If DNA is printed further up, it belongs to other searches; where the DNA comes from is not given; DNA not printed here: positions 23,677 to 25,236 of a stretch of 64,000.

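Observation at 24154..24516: CheY-like pseudo-receiver domain cleanly inserted into the HdrA fold of a giant HdrL-type protein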

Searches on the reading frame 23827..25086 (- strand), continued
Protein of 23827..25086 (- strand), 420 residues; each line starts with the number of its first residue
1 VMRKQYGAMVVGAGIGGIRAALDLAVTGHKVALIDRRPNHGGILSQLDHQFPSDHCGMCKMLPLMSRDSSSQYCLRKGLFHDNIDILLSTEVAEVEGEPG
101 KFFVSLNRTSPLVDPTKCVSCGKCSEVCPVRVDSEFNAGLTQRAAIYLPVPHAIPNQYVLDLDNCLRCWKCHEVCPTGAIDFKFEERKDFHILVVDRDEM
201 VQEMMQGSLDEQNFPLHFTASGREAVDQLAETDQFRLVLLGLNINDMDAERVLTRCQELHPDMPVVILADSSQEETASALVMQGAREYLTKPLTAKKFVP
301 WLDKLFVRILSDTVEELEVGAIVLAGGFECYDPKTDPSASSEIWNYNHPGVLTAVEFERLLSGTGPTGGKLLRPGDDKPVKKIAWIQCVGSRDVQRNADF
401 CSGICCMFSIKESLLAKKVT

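Call 39: find_encoding_contigs(protein=P0336, flank=8000, max_places=1)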
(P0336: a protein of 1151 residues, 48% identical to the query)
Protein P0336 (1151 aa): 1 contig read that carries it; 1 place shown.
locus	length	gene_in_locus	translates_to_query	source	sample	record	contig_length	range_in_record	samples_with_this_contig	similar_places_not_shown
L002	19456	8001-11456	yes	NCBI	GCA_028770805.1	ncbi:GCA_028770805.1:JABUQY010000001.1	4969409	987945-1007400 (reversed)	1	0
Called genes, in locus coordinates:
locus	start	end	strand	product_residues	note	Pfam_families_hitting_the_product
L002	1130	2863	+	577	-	PF00072:Response_reg, PF00989:PAS, PF13426:PAS_9, PF00512:HisKA, PF02518:HATPase_c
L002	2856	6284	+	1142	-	PF07992:Pyr_redox_2 (weak), PF12831:FAD_oxidored (weak), PF13450:NAD_binding_8 (weak), PF14691:Fer4_20, PF07992:Pyr_redox_2, PF13450:NAD_binding_8, PF13738:Pyr_redox_3, PF13237:Fer4_10, +14 more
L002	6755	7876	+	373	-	-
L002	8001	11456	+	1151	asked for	PF12831:FAD_oxidored (weak), PF00037:Fer4 (weak), PF12838:Fer4_7 (weak), PF13187:Fer4_9 (weak), PF00037:Fer4 (weak), PF00072:Response_reg, PF13450:NAD_binding_8, PF12838:Fer4_7, +15 more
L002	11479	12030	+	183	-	PF13237:Fer4_10 (faint), PF13534:Fer4_17, PF13183:Fer4_8, PF13187:Fer4_9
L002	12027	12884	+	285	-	PF02754:CCG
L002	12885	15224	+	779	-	PF13426:PAS_9 (faint), PF00672:HAMP, PF08448:PAS_4 (weak), PF13188:PAS_8 (faint), PF00989:PAS, PF00512:HisKA, PF02518:HATPase_c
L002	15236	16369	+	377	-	PF00072:Response_reg, PF02518:HATPase_c, PF13589:HATPase_c_3 (weak), PF14501:HATPase_c_5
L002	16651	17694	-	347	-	PF00793:DAHP_synth_1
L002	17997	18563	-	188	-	PF01209:Ubie_methyltran, PF13489:Methyltransf_23, PF01728:FtsJ, PF05175:MTS, PF13847:Methyltransf_31, PF08241:Methyltransf_11, PF08242:Methyltransf_12, PF13649:Methyltransf_25, +3 more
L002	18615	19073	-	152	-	PF01047:MarR, PF12802:MarR_2, PF13412:HTH_24, PF13463:HTH_27, PF13601:HTH_34 (weak), PF01022:HTH_5 (weak)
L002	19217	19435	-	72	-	PF12838:Fer4_7 (weak), PF12797:Fer4_2 (weak), PF13237:Fer4_10, PF14697:Fer4_21, PF00037:Fer4 (weak), PF12837:Fer4_6 (weak), PF12838:Fer4_7, PF13187:Fer4_9, +9 more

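Call 40: find_encoding_contigs(protein=P0387, flank=8000, max_places=1)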
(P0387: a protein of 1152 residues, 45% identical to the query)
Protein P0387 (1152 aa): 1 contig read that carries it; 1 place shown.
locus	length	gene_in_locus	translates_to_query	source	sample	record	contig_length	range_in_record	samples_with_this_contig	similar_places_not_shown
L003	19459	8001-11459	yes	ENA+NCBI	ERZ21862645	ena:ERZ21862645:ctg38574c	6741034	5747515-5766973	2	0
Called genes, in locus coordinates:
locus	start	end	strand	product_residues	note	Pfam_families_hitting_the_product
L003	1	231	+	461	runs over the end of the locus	PF00989:PAS, PF13188:PAS_8 (weak), PF08448:PAS_4, PF13426:PAS_9, PF00158:Sigma54_activat, PF14532:Sigma54_activ_2, PF00004:AAA (weak), PF25601:AAA_lid_14, +2 more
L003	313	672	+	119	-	PF02579:Nitro_FeMo-Co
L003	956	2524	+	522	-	PF00072:Response_reg, PF14501:HATPase_c_5 (faint), PF00989:PAS (faint), PF13426:PAS_9 (weak), PF00512:HisKA, PF02518:HATPase_c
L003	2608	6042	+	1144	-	PF12831:FAD_oxidored, PF14691:Fer4_20, PF07992:Pyr_redox_2, PF13450:NAD_binding_8, PF13738:Pyr_redox_3, PF13237:Fer4_10, PF14697:Fer4_21, PF12838:Fer4_7, +16 more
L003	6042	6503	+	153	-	PF02662:FlpD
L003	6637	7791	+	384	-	PF13237:Fer4_10 (faint), PF00037:Fer4 (faint), PF13183:Fer4_8 (weak)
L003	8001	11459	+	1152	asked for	PF12838:Fer4_7, PF13183:Fer4_8, PF13187:Fer4_9, PF14697:Fer4_21, PF00037:Fer4, PF00072:Response_reg, PF13450:NAD_binding_8, PF12838:Fer4_7, +19 more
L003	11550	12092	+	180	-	PF13183:Fer4_8, PF13237:Fer4_10 (faint), PF13187:Fer4_9, PF13534:Fer4_17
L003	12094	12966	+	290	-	PF02754:CCG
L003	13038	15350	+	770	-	PF00672:HAMP (weak), PF08448:PAS_4, PF13188:PAS_8 (faint), PF13426:PAS_9 (weak), PF00989:PAS (weak), PF00512:HisKA, PF02518:HATPase_c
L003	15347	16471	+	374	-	PF00072:Response_reg, PF02518:HATPase_c, PF14501:HATPase_c_5 (weak)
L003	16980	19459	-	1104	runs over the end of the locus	PF00801:PKD, PF18911:PKD_4, PF00801:PKD (weak)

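Call 41: find_encoding_contigs(protein=P0316, flank=8000, max_places=1)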
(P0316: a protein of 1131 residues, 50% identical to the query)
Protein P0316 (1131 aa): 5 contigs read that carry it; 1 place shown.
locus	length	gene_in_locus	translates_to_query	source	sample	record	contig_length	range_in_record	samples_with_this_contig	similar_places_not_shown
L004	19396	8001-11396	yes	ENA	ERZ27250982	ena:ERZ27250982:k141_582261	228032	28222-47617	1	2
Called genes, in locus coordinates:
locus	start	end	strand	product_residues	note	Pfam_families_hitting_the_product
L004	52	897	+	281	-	PF00142:Fer4_NifH (faint), PF01656:CbiA, PF02374:ArsA_ATPase (weak), PF09140:MipZ, PF10609:ParA, PF13614:AAA_31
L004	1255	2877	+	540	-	PF00072:Response_reg, PF00989:PAS, PF13426:PAS_9 (weak), PF00512:HisKA, PF02518:HATPase_c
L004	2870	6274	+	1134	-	PF12831:FAD_oxidored (weak), PF13450:NAD_binding_8 (weak), PF00037:Fer4 (weak), PF12837:Fer4_6 (weak), PF14691:Fer4_20, PF07992:Pyr_redox_2, PF13237:Fer4_10, PF14697:Fer4_21, +12 more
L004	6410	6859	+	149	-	PF02662:FlpD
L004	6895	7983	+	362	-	PF13183:Fer4_8 (weak), PF17179:Fer4_22 (faint)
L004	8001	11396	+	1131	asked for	PF00037:Fer4 (weak), PF12797:Fer4_2 (weak), PF12838:Fer4_7 (weak), PF13187:Fer4_9 (weak), PF00037:Fer4 (weak), PF00072:Response_reg, PF12831:FAD_oxidored, PF12838:Fer4_7, +13 more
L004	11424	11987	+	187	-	PF13183:Fer4_8, PF13187:Fer4_9, PF13534:Fer4_17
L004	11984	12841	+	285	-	PF02754:CCG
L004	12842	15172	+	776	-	PF13426:PAS_9 (faint), PF00672:HAMP, PF00989:PAS (faint), PF08448:PAS_4, PF13188:PAS_8 (faint), PF00512:HisKA, PF02518:HATPase_c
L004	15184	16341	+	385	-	PF00072:Response_reg, PF13589:HATPase_c_3 (faint), PF02518:HATPase_c, PF14501:HATPase_c_5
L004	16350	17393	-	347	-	PF00793:DAHP_synth_1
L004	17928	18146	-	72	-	PF12838:Fer4_7 (weak), PF14697:Fer4_21 (weak), PF12797:Fer4_2 (weak), PF13237:Fer4_10, PF00037:Fer4 (weak), PF14697:Fer4_21, PF12838:Fer4_7, PF13187:Fer4_9, +12 more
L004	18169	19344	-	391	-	PF03599:CdhD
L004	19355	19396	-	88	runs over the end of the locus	PF12840:HTH_20, PF01022:HTH_5, PF12802:MarR_2 (faint)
